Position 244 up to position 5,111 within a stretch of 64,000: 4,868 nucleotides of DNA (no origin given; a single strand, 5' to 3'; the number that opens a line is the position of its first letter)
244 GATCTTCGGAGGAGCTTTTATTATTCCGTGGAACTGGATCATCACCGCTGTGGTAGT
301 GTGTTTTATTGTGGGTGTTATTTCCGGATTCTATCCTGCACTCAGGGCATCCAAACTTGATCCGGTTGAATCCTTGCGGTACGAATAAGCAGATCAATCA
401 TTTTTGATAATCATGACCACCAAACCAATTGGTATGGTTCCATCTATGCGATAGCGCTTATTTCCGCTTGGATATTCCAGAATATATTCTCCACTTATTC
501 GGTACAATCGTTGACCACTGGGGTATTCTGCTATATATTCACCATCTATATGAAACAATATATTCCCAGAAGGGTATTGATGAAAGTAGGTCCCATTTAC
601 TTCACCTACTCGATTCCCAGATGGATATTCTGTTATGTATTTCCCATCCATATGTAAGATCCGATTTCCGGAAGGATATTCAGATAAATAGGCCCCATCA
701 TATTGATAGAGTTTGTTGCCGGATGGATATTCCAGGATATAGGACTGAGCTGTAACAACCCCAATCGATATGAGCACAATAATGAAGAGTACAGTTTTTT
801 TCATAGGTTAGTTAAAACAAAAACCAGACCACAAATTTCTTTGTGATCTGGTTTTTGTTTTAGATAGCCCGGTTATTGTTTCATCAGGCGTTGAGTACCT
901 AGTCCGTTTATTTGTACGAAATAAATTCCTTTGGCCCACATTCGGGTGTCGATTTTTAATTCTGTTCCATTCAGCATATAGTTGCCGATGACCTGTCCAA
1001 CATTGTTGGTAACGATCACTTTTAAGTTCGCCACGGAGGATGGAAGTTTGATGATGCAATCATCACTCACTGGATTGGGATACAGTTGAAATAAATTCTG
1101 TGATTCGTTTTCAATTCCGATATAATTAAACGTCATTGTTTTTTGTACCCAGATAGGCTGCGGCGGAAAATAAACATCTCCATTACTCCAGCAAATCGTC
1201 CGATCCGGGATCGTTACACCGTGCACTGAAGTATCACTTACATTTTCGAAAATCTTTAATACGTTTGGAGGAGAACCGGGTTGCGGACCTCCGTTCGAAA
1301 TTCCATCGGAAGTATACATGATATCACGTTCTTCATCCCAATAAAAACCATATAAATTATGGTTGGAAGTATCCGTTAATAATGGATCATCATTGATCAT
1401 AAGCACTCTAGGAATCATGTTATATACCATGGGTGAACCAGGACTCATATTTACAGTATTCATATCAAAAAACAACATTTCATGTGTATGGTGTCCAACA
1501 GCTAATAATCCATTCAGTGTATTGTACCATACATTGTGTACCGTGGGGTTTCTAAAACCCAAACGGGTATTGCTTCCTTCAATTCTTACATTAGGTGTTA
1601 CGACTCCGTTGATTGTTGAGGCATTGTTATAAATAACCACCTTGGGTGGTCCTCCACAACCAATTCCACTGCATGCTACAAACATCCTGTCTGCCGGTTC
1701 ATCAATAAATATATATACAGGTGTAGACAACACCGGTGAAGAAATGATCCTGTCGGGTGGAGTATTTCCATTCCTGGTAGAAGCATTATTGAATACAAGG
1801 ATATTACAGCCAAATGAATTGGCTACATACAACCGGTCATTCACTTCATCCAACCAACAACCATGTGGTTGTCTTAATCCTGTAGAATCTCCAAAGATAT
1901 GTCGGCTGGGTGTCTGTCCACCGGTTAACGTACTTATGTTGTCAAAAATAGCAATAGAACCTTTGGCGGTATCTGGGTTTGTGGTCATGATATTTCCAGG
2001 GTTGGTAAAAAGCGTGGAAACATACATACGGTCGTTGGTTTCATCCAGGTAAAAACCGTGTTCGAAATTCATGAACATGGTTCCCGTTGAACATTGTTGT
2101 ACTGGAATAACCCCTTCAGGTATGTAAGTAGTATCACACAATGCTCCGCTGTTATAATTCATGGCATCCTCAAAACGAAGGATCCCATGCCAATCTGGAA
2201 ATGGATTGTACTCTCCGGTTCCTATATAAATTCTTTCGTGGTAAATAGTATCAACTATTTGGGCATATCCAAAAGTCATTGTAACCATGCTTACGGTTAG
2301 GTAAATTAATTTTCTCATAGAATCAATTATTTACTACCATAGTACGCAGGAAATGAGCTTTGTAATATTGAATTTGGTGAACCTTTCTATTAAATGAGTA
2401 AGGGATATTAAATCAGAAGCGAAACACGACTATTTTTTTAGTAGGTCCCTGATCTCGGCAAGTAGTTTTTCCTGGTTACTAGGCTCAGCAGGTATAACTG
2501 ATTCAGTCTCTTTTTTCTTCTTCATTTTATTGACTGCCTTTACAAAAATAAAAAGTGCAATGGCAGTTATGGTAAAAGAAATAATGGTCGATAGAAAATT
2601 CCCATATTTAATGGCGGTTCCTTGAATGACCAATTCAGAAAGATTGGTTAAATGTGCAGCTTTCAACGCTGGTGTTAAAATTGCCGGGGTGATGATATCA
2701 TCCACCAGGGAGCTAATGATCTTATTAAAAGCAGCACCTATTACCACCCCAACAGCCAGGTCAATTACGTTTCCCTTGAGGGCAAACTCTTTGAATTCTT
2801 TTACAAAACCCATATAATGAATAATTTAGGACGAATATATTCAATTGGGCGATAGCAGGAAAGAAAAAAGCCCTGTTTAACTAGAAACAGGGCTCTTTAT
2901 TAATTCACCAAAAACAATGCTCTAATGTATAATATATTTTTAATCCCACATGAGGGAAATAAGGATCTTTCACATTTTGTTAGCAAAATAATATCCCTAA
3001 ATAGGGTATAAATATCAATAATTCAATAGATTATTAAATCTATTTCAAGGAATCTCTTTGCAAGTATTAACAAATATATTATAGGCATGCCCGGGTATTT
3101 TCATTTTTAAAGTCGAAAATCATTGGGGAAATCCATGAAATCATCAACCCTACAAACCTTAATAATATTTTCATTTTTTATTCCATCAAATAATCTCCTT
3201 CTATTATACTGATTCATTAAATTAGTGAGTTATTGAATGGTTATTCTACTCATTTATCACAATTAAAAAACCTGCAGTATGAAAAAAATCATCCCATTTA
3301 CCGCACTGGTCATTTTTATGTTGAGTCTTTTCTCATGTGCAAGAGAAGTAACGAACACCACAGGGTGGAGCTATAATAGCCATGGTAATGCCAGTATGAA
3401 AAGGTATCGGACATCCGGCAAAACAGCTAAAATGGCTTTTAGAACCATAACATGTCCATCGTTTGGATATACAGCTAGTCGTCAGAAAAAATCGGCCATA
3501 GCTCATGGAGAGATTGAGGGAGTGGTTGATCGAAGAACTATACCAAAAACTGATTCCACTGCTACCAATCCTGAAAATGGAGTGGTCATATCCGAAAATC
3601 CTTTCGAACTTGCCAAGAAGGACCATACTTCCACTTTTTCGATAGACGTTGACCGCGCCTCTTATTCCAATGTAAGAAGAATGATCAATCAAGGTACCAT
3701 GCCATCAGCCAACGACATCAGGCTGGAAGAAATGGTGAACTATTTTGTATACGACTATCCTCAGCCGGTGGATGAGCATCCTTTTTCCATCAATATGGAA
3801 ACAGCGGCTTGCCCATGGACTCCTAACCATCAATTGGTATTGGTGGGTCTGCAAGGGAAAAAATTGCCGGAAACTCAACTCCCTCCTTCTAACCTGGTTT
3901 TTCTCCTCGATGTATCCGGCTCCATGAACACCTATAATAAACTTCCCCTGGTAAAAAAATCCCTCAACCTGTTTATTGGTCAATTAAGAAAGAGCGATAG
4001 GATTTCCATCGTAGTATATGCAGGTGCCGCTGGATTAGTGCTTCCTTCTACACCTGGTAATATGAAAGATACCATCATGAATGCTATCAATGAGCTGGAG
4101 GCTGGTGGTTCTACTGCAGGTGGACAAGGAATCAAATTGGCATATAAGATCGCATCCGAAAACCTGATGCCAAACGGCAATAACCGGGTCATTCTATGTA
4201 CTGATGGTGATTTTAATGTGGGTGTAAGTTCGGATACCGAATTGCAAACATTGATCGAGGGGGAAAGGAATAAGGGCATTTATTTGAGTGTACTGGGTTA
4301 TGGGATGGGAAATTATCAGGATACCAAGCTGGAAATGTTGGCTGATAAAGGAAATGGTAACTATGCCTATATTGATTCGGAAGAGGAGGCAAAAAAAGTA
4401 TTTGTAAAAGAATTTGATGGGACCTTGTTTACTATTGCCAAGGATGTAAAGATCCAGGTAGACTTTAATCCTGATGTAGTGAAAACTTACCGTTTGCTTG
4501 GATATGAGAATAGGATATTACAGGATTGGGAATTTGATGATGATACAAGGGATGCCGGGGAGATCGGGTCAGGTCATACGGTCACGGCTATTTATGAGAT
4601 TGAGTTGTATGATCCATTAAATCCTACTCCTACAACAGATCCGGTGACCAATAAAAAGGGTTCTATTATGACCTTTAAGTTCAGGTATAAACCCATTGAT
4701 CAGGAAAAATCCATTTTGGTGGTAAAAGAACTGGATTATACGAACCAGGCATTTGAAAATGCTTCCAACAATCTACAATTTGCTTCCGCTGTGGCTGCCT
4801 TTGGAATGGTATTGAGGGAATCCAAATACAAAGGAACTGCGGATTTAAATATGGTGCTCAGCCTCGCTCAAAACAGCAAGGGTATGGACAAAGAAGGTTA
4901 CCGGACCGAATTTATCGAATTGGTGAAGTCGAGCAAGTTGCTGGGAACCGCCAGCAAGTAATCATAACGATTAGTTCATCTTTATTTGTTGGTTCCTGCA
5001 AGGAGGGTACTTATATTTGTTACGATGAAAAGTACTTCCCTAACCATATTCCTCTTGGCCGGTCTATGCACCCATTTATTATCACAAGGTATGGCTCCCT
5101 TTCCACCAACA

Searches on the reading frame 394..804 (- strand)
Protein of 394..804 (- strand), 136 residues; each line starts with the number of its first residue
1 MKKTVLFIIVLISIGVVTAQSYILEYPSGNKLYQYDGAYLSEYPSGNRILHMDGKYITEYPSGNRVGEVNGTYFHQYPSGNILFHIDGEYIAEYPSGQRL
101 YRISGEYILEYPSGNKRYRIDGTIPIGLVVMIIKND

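Call 49: search_protein_families(library=pfam, proteins=[window:394-804:-], max_evalue=0.01)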
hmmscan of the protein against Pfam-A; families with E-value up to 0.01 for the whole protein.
window:394-804:- (136 aa): 2 families
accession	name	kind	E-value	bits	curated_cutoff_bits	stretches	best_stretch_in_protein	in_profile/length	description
PF21786.3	Bflower_3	-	0.00021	21.6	34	1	29-128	10-122/125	6-fold beta flower protein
PF07661.19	MORN_2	-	0.00098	19.5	29.6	0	52-69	1-18/22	MORN repeat variant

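Call 58: find_homologous_proteins(query=window:394-804:-, max_evalue=0.00001)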
Query window:394-804:-: 315 candidates shared short words with the query, none scored E <= 0.00001.
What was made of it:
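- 791..816 (-): Best predicted target site in the window: the translation start region of the 136-aa exported protein gene 394-804. The protein has no homologues, so conservation of the site could not be tested (call 58).
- The best target has no homologues (call 58).
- Tried and rejected: Homologues of the top predicted target: none (call 58).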

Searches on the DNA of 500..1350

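Call 64: search_rna_families(source=window, start=500, end=1350, threshold=evalue, max_evalue=10, show_alignments=1)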
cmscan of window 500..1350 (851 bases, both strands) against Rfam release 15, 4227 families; matches with E-value up to 10: 28.
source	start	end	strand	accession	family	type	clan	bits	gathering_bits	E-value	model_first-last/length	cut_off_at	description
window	805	870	+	RF04258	mir-994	Gene; miRNA;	-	29.6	93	0.00095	1-81/81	no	mir-994 microRNA precursor family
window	813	856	-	RF02433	SpF36_sRNA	Gene; sRNA;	-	27.1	48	0.15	4-42/51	no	Streptococcus sRNA SpF36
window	805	870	+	RF03940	MIR9563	Gene; miRNA;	-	26.4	90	0.013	1-127/127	no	MIR9563 microRNA precursor family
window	781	863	+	RF02064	STnc370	Gene; sRNA;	-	25.3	54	0.7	1-71/71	no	Enterobacterial sRNA STnc370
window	805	870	+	RF00896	mir-787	Gene; miRNA;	-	25.2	57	0.017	1-72/72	no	mir-787 microRNA precursor family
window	805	868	-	RF03709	MIR1878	Gene; miRNA;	-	25.2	70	0.03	1-100/100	no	MIR1878 microRNA precursor family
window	812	863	-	RF03940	MIR9563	Gene; miRNA;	-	24.5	90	0.041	1-127/127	no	MIR9563 microRNA precursor family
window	803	872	+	RF04251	MIR5070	Gene; miRNA;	CL00139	24.2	100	0.05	1-116/116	no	MIR5070 microRNA precursor family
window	810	865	+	RF03585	mir-3938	Gene; miRNA;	-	24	94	0.026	1-88/88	no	mir-3938 microRNA precursor family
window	819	864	+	RF02433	SpF36_sRNA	Gene; sRNA;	-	23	48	1.3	4-44/51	no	Streptococcus sRNA SpF36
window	772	848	+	RF00326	snoZ155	Gene; snRNA; snoRNA; CD-box;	-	22.8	43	0.98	1-81/81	no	Small nucleolar RNA Z155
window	806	866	+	RF03353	MIR5291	Gene; miRNA;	-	22.4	54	0.32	1-65/65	no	MIR5291 microRNA precursor family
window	743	865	-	RF02705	B_rapa_snoR775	Gene; snRNA; snoRNA; HACA-box;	-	21.9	64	1.6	1-127/127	no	Brassica rapa small nucleolar RNA 775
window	814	861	-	RF03244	mir-4798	Gene; miRNA;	-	20.9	75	0.23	1-75/75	no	mir-4798 microRNA precursor family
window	805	870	-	RF00896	mir-787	Gene; miRNA;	-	20.8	57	0.26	1-72/72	no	mir-787 microRNA precursor family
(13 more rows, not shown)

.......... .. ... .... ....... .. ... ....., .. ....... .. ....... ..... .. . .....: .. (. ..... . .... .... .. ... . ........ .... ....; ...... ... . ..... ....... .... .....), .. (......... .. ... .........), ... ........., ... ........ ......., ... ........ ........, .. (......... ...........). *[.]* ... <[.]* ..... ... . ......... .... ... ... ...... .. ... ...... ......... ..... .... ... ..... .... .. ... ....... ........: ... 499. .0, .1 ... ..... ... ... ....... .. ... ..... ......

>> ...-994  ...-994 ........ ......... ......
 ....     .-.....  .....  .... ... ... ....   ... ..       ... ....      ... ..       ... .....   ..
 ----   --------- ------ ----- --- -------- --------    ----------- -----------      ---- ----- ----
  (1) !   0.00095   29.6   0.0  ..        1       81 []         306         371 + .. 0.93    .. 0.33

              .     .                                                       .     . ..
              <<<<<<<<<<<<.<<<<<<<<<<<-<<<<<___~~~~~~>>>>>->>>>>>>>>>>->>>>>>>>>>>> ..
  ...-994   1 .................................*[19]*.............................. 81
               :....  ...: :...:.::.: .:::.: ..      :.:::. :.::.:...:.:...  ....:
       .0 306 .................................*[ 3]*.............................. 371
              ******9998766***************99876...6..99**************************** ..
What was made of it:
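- Generic hairpins reach similar sub-threshold scores against unrelated families (mir-994, 29.6 bits, call 64).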

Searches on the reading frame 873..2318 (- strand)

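Call 49: search_protein_families(library=pfam, proteins=[window:873-2318:-], max_evalue=0.01)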
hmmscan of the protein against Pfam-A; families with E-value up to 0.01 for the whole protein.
window:873-2318:- (481 aa): 1 family
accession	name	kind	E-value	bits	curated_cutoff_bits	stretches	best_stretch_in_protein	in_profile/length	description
PF18962.6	Por_Secre_tail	-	2.1e-09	38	27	1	412-474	1-66/75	Secretion system C-terminal sorting domain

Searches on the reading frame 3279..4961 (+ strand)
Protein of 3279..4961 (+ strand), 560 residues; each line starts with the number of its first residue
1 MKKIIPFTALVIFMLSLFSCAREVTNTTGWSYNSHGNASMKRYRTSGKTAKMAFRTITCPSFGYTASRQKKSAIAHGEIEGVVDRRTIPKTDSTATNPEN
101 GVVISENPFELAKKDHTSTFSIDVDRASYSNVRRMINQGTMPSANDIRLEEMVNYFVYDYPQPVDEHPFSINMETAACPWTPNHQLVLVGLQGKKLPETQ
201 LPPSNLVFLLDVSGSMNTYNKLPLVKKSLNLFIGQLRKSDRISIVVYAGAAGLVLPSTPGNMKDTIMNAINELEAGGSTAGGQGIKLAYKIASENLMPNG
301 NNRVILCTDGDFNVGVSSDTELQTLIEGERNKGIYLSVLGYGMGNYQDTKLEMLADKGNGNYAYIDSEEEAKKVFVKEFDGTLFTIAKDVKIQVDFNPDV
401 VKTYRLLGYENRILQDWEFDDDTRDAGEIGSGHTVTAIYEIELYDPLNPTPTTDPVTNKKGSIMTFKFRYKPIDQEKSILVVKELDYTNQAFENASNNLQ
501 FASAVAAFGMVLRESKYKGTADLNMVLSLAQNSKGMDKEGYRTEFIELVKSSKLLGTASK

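Call 49: search_protein_families(library=pfam, proteins=[window:3279-4961:+], max_evalue=0.01)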
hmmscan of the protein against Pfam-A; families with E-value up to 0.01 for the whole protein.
window:3279-4961:+ (560 aa): 5 families
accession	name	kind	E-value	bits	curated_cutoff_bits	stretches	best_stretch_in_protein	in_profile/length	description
PF12034.13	YfbK_C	-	1.9e-61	207.9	25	1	381-553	1-182/184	Uncharacterized protein YfbK, C-terminal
PF12450.13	vWF_A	-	8.6e-36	122.3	25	1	104-187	10-93/94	von Willebrand factor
PF00092.34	VWA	-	7.5e-20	72.3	23.8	1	205-371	1-168/174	von Willebrand factor type A domain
PF13519.12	VWA_2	-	2.4e-16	60.7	27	1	206-310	1-106/107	von Willebrand factor type A domain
PF13768.12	VWA_3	-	1.5e-10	41.8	27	1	205-362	2-153/155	von Willebrand factor type A domain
